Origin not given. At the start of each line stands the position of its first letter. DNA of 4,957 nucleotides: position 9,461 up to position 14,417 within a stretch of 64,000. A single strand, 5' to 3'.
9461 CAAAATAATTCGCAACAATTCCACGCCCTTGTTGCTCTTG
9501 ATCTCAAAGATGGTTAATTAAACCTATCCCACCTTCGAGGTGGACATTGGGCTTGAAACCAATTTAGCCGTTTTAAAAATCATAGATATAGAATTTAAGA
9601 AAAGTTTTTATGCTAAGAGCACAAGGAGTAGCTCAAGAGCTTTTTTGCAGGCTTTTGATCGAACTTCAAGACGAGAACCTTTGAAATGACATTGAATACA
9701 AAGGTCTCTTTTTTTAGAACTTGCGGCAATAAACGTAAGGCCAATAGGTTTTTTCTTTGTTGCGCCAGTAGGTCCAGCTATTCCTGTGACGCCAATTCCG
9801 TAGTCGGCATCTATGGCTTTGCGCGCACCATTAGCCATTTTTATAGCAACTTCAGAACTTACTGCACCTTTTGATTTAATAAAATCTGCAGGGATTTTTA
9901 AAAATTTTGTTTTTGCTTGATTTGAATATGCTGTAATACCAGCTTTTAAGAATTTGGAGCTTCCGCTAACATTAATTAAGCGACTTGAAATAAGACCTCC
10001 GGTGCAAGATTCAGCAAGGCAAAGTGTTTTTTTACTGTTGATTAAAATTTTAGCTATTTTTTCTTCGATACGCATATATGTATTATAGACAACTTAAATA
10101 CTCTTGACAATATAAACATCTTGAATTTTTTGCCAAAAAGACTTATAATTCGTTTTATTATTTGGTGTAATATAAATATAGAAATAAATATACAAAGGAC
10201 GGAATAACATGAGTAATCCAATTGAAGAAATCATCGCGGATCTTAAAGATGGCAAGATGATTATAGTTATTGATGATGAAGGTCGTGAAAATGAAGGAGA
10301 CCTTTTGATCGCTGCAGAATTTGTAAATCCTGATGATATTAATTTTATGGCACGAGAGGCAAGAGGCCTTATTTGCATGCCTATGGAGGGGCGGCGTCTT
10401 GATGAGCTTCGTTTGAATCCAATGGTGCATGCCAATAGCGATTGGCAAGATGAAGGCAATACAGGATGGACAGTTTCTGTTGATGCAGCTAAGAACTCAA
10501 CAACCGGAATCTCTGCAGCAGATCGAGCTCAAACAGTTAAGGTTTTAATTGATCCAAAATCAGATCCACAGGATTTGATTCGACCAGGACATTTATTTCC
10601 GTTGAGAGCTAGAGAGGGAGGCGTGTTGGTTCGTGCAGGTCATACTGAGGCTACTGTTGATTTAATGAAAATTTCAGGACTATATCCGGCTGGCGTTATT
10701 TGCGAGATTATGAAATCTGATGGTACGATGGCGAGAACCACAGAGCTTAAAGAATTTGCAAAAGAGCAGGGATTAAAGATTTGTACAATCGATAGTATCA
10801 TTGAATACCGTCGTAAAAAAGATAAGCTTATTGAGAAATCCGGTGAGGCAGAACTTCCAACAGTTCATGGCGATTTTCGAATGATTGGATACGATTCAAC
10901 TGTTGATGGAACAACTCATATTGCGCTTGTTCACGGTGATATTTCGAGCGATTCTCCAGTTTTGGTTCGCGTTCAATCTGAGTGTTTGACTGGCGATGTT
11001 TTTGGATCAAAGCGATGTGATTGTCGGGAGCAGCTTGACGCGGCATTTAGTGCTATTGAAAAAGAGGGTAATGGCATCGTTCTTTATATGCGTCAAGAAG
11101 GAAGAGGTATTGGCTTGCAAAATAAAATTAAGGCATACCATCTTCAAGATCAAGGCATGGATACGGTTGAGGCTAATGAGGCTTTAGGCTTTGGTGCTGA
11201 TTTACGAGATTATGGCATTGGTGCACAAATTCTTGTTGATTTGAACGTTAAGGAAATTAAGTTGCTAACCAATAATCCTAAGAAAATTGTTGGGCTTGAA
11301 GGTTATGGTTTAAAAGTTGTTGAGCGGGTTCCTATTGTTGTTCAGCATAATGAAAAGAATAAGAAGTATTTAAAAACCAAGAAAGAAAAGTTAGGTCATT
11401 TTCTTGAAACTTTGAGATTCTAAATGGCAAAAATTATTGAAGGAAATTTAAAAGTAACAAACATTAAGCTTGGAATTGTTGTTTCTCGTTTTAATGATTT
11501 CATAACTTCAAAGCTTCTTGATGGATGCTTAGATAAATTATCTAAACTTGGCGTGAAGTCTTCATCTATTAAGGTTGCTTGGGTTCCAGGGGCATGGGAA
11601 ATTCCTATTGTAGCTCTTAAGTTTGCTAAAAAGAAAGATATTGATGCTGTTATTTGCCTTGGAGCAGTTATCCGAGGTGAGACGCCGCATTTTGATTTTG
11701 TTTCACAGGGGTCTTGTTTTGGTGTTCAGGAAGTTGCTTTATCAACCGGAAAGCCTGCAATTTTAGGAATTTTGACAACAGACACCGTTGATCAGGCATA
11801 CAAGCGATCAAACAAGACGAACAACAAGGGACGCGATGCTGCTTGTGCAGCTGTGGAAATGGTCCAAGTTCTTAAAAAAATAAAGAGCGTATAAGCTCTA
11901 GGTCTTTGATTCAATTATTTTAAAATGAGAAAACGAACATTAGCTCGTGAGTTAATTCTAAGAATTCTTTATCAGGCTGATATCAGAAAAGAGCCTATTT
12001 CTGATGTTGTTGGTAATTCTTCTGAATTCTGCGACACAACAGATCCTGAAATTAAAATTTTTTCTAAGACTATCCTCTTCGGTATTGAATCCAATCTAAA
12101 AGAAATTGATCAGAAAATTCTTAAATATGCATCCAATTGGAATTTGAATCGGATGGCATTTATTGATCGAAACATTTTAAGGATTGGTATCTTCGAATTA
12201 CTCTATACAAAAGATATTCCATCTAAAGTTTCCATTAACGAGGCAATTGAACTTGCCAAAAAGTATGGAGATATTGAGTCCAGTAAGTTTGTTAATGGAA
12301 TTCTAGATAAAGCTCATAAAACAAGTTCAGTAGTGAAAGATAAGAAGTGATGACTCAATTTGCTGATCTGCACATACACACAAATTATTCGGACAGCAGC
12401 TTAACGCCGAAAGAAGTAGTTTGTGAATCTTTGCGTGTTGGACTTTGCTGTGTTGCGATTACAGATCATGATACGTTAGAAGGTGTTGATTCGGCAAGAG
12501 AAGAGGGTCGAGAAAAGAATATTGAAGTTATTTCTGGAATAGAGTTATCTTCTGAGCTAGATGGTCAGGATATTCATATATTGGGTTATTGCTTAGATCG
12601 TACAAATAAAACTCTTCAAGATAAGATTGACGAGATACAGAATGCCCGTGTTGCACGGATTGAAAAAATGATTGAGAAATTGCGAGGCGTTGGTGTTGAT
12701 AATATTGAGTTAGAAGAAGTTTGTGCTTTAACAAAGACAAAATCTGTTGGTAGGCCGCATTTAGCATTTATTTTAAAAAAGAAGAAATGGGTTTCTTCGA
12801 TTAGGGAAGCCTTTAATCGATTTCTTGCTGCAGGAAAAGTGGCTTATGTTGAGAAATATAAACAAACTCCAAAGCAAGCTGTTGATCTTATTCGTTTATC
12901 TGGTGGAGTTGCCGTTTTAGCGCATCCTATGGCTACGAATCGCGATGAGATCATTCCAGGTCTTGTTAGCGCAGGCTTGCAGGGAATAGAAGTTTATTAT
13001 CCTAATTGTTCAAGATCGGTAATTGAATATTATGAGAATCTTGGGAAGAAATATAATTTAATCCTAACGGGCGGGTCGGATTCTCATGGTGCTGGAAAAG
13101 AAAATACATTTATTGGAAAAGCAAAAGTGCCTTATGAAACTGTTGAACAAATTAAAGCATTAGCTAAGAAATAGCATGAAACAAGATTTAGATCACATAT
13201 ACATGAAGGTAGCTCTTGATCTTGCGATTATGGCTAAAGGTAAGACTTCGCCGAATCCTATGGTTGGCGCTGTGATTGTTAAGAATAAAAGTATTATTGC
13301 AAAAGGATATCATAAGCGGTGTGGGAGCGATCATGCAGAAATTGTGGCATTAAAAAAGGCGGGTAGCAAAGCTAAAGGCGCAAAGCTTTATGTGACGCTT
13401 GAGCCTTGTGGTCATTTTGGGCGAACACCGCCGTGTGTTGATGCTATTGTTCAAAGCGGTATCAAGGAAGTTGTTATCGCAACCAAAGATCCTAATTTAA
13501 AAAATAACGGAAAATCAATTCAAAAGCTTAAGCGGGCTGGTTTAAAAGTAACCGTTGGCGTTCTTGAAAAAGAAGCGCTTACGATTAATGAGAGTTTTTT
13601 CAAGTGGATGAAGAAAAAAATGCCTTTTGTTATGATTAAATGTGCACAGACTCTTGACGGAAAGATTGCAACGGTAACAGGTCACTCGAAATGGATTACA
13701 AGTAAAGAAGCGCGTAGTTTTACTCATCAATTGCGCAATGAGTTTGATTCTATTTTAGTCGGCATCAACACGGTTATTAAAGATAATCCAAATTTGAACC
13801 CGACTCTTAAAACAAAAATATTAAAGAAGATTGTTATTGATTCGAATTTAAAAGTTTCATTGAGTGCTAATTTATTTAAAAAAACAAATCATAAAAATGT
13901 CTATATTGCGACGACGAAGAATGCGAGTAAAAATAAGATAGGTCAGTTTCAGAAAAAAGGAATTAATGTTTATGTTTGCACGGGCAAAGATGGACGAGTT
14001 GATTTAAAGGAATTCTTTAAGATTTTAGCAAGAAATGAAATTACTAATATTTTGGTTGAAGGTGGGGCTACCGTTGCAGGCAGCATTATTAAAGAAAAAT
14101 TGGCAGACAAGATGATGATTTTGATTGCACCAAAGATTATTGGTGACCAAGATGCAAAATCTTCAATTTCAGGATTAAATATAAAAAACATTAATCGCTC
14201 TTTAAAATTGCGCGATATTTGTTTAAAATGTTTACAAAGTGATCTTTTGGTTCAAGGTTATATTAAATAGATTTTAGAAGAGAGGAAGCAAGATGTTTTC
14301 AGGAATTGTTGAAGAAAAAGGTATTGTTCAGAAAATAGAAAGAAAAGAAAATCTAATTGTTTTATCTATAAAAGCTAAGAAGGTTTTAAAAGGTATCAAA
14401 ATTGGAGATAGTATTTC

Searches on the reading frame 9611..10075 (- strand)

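Call 67: search_protein_families(library=pfam, proteins=[window:9611-10075:-], max_evalue=0.0001)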
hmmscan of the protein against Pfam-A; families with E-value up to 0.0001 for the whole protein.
window:9611-10075:- (155 aa): 1 family
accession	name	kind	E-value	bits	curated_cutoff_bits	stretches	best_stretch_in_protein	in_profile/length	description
PF02464.23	CinA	-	1.1e-52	178.2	23.5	1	3-152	4-153/155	Competence-damaged protein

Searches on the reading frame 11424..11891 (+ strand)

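Call 57: search_protein_families(library=pfam, proteins=[window:11424-11891:+], max_evalue=0.0001)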
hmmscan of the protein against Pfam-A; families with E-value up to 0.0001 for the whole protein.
window:11424-11891:+ (156 aa): 1 family
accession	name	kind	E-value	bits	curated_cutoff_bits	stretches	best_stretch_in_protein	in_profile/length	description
PF00885.24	DMRL_synthase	-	7.2e-52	175.4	26.7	1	14-150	2-138/139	6,7-dimethyl-8-ribityllumazine synthase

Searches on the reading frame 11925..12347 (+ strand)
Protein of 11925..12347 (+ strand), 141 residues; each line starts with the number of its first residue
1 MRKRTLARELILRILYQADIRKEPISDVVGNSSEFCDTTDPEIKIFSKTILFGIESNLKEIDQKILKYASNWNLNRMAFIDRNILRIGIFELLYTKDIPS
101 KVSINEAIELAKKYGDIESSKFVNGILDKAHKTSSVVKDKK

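Call 57: search_protein_families(library=pfam, proteins=[window:11925-12347:+], max_evalue=0.0001)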
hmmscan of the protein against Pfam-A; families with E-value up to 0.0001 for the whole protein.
window:11925-12347:+ (141 aa): 1 family
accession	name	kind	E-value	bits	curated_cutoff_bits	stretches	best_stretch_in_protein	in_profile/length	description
PF01029.23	NusB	-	4.1e-36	124.7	23.1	1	7-131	3-132/133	NusB family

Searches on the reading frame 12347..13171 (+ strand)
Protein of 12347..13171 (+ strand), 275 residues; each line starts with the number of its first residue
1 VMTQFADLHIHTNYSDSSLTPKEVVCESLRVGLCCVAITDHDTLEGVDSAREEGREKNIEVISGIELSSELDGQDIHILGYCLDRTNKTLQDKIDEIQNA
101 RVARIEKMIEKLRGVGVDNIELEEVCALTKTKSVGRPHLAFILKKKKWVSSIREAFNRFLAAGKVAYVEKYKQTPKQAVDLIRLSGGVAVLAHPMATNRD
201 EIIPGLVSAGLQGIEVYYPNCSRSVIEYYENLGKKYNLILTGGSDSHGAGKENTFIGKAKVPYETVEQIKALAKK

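Call 57: search_protein_families(library=pfam, proteins=[window:12347-13171:+], max_evalue=0.0001)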
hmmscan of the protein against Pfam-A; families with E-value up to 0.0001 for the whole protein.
window:12347-13171:+ (275 aa): 1 family
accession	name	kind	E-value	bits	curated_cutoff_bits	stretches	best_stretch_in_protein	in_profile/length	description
PF02811.25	PHP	-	3.3e-12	47.5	26.4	1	7-91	1-86/164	PHP domain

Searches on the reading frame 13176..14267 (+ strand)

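Call 57: search_protein_families(library=pfam, proteins=[window:13176-14267:+], max_evalue=0.0001)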
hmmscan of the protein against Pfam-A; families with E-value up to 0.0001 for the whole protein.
window:13176-14267:+ (364 aa): 4 families
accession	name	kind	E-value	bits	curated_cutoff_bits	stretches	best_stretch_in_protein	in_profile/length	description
PF01872.23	RibD_C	-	2.7e-48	164.8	24.1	1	150-349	1-187/197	RibD C-terminal domain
PF00383.29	dCMP_cyt_deam_1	-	2.7e-22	79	25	1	6-102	4-101/102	Cytidine and deoxycytidylate deaminase zinc-binding region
PF14437.12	MafB19-deam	-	2.1e-17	63.8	27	1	27-146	22-142/142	MafB19-like deaminase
PF18785.7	Inv-AAD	-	6.5e-07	29.7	26.5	1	31-137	1-127/129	Invertebrate-AID/APOBEC-deaminase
